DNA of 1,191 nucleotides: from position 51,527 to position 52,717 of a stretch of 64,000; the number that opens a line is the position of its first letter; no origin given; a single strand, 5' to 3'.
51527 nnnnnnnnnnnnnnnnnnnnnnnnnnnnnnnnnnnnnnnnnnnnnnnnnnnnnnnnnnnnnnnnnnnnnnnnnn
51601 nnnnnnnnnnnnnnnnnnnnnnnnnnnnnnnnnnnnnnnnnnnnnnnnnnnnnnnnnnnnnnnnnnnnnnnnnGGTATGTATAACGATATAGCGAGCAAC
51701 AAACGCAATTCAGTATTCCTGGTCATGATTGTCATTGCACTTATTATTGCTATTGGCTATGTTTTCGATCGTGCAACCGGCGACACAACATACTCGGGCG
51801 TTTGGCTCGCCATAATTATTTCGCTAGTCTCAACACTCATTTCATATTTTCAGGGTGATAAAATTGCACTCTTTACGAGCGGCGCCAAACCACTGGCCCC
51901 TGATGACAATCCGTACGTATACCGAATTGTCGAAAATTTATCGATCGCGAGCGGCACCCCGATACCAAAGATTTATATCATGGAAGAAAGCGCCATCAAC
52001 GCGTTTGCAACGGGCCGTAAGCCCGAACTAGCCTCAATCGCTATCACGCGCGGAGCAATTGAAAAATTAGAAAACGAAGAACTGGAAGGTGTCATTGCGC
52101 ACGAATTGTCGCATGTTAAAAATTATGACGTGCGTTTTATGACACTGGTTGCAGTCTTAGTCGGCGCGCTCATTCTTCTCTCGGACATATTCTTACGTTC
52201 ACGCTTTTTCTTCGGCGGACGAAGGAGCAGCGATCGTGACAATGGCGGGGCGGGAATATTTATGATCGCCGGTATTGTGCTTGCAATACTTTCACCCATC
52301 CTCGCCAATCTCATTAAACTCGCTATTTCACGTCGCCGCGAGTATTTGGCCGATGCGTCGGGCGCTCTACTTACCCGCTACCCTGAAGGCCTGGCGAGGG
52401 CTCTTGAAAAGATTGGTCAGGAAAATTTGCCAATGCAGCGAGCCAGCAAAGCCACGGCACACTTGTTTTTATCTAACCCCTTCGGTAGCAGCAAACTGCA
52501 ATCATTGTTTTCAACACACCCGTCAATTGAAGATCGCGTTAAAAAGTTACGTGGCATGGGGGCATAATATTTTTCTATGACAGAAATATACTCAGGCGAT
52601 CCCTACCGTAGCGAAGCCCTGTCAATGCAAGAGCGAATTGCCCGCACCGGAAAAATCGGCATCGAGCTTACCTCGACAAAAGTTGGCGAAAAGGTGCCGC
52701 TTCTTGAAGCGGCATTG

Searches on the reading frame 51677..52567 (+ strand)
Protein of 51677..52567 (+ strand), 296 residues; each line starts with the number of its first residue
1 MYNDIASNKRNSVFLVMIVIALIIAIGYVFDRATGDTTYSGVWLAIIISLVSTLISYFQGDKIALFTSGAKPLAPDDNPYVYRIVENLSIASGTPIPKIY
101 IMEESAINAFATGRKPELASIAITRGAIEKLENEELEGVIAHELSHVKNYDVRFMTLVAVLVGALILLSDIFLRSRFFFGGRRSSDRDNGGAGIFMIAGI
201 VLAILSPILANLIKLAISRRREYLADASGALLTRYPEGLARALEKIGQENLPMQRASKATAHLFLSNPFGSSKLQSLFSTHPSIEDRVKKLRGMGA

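Call 89: search_protein_families(library=pfam, proteins=[window:51677-52567:+], max_evalue=0.00001)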
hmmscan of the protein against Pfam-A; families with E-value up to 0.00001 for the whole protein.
window:51677-52567:+ (296 aa): 2 families
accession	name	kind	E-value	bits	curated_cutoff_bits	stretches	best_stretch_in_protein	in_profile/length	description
PF01435.24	Peptidase_M48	-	1.8e-31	109.8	20.3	1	76-293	2-184/186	Peptidase family M48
PF05569.17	Peptidase_M56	-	5.1e-06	26.3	31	0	121-161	178-218/296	BlaR1 peptidase M56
